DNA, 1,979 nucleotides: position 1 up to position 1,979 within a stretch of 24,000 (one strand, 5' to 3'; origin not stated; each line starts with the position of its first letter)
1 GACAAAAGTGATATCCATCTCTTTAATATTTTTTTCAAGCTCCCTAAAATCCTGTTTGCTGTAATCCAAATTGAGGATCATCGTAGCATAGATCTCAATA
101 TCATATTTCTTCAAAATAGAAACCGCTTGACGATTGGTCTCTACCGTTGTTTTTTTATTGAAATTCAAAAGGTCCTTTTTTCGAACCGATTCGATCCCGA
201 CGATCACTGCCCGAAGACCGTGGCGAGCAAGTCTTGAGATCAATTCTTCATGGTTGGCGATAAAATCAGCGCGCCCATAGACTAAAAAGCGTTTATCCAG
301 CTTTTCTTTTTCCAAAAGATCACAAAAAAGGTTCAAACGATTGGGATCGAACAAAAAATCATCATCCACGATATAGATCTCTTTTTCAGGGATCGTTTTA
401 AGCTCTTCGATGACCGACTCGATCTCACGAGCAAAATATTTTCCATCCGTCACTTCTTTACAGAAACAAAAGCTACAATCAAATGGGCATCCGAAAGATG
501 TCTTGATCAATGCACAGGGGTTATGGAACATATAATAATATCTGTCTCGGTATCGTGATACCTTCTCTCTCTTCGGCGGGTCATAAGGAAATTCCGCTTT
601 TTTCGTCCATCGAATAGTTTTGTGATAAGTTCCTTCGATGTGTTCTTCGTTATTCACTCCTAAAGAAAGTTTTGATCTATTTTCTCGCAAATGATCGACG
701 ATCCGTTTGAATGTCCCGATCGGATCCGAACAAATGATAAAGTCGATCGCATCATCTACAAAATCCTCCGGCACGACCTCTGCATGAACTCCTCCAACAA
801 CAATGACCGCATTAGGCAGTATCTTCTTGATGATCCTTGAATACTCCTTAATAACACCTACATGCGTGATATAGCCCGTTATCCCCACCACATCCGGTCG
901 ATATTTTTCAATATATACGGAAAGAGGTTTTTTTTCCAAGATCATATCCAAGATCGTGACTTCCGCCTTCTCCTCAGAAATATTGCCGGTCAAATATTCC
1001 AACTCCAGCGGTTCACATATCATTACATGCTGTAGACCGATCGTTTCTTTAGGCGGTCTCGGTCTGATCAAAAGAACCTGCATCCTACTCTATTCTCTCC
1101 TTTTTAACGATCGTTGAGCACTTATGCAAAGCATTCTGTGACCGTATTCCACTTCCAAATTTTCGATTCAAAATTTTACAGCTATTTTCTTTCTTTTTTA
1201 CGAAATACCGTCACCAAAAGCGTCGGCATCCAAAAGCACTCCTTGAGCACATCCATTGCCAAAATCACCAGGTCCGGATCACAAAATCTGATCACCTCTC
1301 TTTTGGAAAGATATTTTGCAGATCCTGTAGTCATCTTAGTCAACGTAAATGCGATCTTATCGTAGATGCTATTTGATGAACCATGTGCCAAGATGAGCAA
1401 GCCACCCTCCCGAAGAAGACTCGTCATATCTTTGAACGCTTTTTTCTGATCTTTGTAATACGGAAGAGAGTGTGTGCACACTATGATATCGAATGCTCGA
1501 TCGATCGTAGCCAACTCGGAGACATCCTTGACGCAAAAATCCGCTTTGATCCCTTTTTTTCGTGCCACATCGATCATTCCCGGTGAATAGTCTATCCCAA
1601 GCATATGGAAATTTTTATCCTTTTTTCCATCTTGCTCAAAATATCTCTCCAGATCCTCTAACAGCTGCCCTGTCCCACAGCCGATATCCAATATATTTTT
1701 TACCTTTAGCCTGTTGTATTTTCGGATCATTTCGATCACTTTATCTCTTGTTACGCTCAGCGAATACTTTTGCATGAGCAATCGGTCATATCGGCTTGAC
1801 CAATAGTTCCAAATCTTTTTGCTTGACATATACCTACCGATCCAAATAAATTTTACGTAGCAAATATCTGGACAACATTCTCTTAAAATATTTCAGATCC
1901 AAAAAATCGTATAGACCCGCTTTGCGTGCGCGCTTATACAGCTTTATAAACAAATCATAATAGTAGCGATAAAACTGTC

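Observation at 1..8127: Orphan operon: three paralogous B12-dependent radical SAM enzymes, a SAM methyltransferase, a membrane metallophosphoesterase and two GNAT/FemAB-fold acyltransferases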

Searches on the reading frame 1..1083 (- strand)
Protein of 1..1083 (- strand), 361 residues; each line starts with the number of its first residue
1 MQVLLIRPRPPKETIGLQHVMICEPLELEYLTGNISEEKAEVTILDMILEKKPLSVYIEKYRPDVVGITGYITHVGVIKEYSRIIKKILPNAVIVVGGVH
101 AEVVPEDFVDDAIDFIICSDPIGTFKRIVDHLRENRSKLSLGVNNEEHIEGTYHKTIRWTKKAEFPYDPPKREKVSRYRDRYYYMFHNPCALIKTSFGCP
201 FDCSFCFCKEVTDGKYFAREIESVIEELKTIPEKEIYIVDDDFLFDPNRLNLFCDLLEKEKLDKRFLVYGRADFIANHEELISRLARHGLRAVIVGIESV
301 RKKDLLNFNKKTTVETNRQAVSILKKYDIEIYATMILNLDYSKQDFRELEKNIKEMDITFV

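Call 8: search_protein_families(library=pfam, proteins=[window:1-1083:-], max_evalue=0.01)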
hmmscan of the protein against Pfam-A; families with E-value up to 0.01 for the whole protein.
window:1-1083:- (361 aa): 2 families
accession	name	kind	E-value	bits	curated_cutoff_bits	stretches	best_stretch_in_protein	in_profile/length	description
PF02310.24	B12-binding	-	1.7e-16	60.6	32.1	1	22-118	11-110/121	B12 binding domain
PF04055.27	Radical_SAM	-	4.3e-15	56.7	29.5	1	194-349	2-162/166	Radical SAM superfamily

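Call 9: search_protein_families(library=ncbifam, proteins=[window:1-1083:-], max_evalue=0.01)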
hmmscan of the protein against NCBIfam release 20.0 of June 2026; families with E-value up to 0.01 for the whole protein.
window:1-1083:- (361 aa): 25 families
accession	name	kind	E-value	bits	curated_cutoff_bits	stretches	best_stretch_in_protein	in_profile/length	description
TIGR04367.1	HpnR_B12_rSAM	equivalog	1.7e-41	142.3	650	1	19-351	16-347/490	hopanoid C-3 methylase HpnR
TIGR02026.1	BchE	equivalog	4.8e-27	95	481.35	1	9-348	6-357/497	magnesium-protoporphyrin IX monomethyl ester anaerobic oxidative cyclase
TIGR04479.1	bcpD_PhpK_rSAM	subfamily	2.3e-24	85.7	600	1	30-337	77-389/504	PhpK family radical SAM P-methyltransferase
NF040542.1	rSAM_RCCLKC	equivalog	2.7e-17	63.1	450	1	81-358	68-352/423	arsinothricin biosynthesis radical SAM protein ArsL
TIGR03471.1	HpnJ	equivalog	2.8e-16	59.4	577.6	1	82-344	88-352/472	hopanoid biosynthesis associated radical SAM protein HpnJ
NF038361.1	rSAM_Sden_1168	equivalog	5.1e-16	58.3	575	1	41-338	119-432/560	Sden_1168 family B12-binding radical SAM P-methyltransferase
NF040546.1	rSAM_CUAEP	equivalog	6e-15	54.9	500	1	78-356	64-341/468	CUAEP/CCAEP-tail radical SAM (seleno)protein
TIGR04072.2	rSAM_ladder_B12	equivalog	3.2e-12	45.8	360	1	26-323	19-315/443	lipid biosynthesis B12-binding/radical SAM protein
TIGR04295.1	B12_rSAM_oligo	hypoth_equivalog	6.5e-12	44.9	400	1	91-322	101-326/422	TIGR04295 family B12-binding domain-containing radical SAM protein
TIGR04013.1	B12_SAM_MJ_1487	hypoth_equivalog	7.8e-11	41.4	251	1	67-235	45-196/382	TIGR04013 family B12-binding domain/radical SAM domain-containing protein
TIGR04385.1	B12_rSAM_cofa1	equivalog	4.5e-09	36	450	1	25-339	20-346/438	B12 lower ligand biosynthesis radical SAM protein BzaD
TIGR04190.1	B12_SAM_Ta0216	equivalog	2.9e-08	32.8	500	1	71-289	89-324/554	TIGR04190 family B12-binding domain/radical SAM domain protein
NF050148.1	rSAM_ApyD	equivalog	6e-08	31.5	750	1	58-337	70-346/645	RiPP biosynthesis radical SAM protein ApyD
TIGR04434.1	rSAM_Pput_1520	hypoth_equivalog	6.3e-08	31.6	550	1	197-353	259-434/515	B12-binding domain/radical SAM domain-containing protein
TIGR04428.1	B12_rSAM_trp_MT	equivalog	1.1e-07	30.6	500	1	117-238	150-264/558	tryptophan 2-C-methyltransferase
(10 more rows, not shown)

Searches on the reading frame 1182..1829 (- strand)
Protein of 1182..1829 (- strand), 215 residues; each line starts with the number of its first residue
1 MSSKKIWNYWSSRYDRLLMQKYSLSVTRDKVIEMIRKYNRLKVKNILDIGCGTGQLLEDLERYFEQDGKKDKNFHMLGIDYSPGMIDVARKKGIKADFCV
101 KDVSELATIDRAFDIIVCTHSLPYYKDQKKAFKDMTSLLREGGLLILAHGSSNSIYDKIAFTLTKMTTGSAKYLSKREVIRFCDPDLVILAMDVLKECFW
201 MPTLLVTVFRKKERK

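Call 8: search_protein_families(library=pfam, proteins=[window:1182-1829:-], max_evalue=0.01)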
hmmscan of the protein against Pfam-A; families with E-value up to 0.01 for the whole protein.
window:1182-1829:- (215 aa): 18 families
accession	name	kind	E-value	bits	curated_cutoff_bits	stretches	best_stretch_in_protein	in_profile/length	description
PF13649.12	Methyltransf_25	-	8e-19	68.6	27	1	46-143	1-97/97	Methyltransferase domain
PF08241.18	Methyltransf_11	-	3.2e-18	66.6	21.2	1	47-147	1-95/95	Methyltransferase domain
PF13847.12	Methyltransf_31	-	1.9e-17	63.7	27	1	44-151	5-113/145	Methyltransferase domain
PF08242.18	Methyltransf_12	-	1.6e-15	58.1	30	1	47-145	1-98/98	Methyltransferase domain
PF13489.12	Methyltransf_23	-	1.1e-14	55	27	1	40-148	20-117/164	Methyltransferase domain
PF01209.24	Ubie_methyltran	-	2.4e-11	43.9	20.1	1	5-151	11-155/233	ubiE/COQ5 methyltransferase family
PF01739.24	CheR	-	1.4e-09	38.1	27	2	102-168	126-193/195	CheR methyltransferase, SAM binding domain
PF05219.18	DREV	-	2e-05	24.3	26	1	37-148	89-187/265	DREV methyltransferase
PF03848.20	TehB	-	2.1e-05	24.5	20.4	1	17-182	8-168/193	Tellurite resistance protein TehB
PF05401.17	NodS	-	5.3e-05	23.6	24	1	31-148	34-145/201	Nodulation protein S (NodS)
PF13679.12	Methyltransf_32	-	0.00019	21.9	27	1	34-97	16-77/143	Methyltransferase domain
PF03141.22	Methyltransf_29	-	0.00021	20.5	23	1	30-149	104-219/506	Putative S-adenosyl-L-methionine-dependent methyltransferase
PF03305.18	Lipoprotein_X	-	0.00022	21.6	25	1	66-159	54-149/182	Mycoplasma MG185/MG260 protein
PF05148.21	Methyltransf_8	-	0.00031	21.1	27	0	97-153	107-162/219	Hypothetical methyltransferase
PF01728.25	FtsJ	-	0.0007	20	24.1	1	30-119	8-98/181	FtsJ-like methyltransferase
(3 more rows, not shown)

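Call 9: search_protein_families(library=ncbifam, proteins=[window:1182-1829:-], max_evalue=0.01)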
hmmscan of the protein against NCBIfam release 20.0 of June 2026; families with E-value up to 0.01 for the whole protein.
window:1182-1829:- (215 aa): 42 families (the best 25 are shown)
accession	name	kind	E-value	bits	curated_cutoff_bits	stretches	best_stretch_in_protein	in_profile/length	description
TIGR02072.1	BioC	equivalog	3e-18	66.5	184.95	1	29-188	21-172/244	malonyl-ACP O-methyltransferase BioC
NF043040.1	corrin_prot_MT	hypoth_equivalog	9.9e-16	57.8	180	1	8-181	9-182/216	corrinoid protein-associated methyltransferase CpaM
NF001244.0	PRK00216.1-5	equivalog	8.4e-15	54.7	216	1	8-147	15-153/236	bifunctional demethylmenaquinone methyltransferase/2-methoxy-6-polyprenyl-1,4-benzoquinol methylase UbiE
TIGR01934.1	MenG_MenH_UbiE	subfamily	5.7e-14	52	158.35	1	11-148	9-142/223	ubiquinone/menaquinone biosynthesis methyltransferase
NF045667.1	MTase_DVU1556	equivalog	7.2e-13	48.5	155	1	35-148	15-120/213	DVU_1556 family methyltransferase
NF040539.1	AST_met_ArsM_2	exception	8.2e-12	45.5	240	1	19-149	36-165/262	putative arsinothricin biosynthesis methyltransferase ArsM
TIGR02021.1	BchM-ChlM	equivalog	1.2e-11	44.5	158.9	1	26-156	39-162/218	magnesium protoporphyrin IX methyltransferase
TIGR01983.1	UbiG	equivalog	3.4e-11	42.9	102.95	1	28-148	34-152/228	bifunctional 2-polyprenyl-6-hydroxyphenol methylase/3-demethylubiquinol 3-O-methyltransferase UbiG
NF008300.0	PRK11088.1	equivalog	2.6e-10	40.2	303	1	22-121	65-160/272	23S rRNA (guanine(745)-N(1))-methyltransferase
NF002463.0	PRK01683.1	equivalog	6.7e-10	39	297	1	21-146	11-127/258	trans-aconitate 2-methyltransferase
NF004851.0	PRK06202.1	equivalog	5.4e-08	32.6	243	1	42-127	60-144/237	hypothetical protein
NF007610.0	PRK10258.1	equivalog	7.1e-08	32.1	342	1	35-152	35-143/251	malonyl-ACP O-methyltransferase BioC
TIGR04345.1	ovoA_Cterm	equivalog_domain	7.8e-08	32.1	170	1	95-149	117-171/242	putative 4-mercaptohistidine N1-methyltransferase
NF010703.0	PRK14103.1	equivalog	1.4e-07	31.2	320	1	32-187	19-161/256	trans-aconitate 2-methyltransferase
NF001241.0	PRK00216.1-2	equivalog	3.3e-07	30.2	327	1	39-154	48-154/231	demethylmenaquinone methyltransferase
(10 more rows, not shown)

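Call 62: search_solved_structures(query=window:1182-1829:-, max_evalue=0.001)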
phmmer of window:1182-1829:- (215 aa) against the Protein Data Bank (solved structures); distinct sequences matched with E-value up to 0.001: 28.
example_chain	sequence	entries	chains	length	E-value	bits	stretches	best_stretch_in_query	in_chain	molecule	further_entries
1y8c_A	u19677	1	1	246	9.8e-10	41.6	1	7-148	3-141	S-adenosylmethionine-dependent methyltransferase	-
6uak_A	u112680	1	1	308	1.4e-07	34.5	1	19-145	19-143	SAM dependent methyltransferase LahSB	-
9un4_A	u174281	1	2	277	7.9e-07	32.1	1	20-158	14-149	Juvenile hormone acid O-methyltransferase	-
5wp4_A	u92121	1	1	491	1.1e-06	31.7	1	13-148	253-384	Phosphoethanolamine N-methyltransferase 1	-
5wp5_A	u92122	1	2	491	2.7e-06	30.3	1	13-148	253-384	Phosphomethylethanolamine N-methyltransferase 2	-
1wzn_A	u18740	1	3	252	3.7e-06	29.9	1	14-146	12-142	SAM-dependent methyltransferase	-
3ccf_A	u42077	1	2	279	8.2e-06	28.8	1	36-155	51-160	Cyclopropane-fatty-acyl-phospholipid synthase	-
3sm3_A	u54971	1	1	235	1.3e-05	28.1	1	44-152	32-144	SAM-dependent methyltransferases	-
6ecw_A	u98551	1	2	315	1.4e-05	28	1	40-154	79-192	StiD protein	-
6ecu_A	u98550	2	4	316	1.4e-05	28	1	40-154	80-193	StiD protein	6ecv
5dm2_A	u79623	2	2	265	1.6e-05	27.9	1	44-132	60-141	Methyltransferase domain family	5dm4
5dm1_A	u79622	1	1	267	1.6e-05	27.8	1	44-132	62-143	Methyltransferase domain family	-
4kwc_A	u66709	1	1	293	1.9e-05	27.6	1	44-130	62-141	BpumL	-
1ve3_A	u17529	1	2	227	2.4e-05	27.3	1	33-151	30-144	hypothetical protein PH0226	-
5dly_A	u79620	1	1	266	5.7e-05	26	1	35-147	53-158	plantazolicin methyltransferase BamL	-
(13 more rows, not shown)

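Call 95: search_protein_families(library=padloc, proteins=[window:1182-1829:-], max_evalue=0.001)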
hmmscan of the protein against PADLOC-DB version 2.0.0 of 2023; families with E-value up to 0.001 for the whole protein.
window:1182-1829:- (215 aa): 2 families
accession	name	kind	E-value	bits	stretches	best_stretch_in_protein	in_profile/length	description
PDLC04134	mad2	-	1.3e-15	55.2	1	27-154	275-401/492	mads_2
PDLC03258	MTase_II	-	1e-05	22.8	1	28-137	32-124/366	Type II methyltransferase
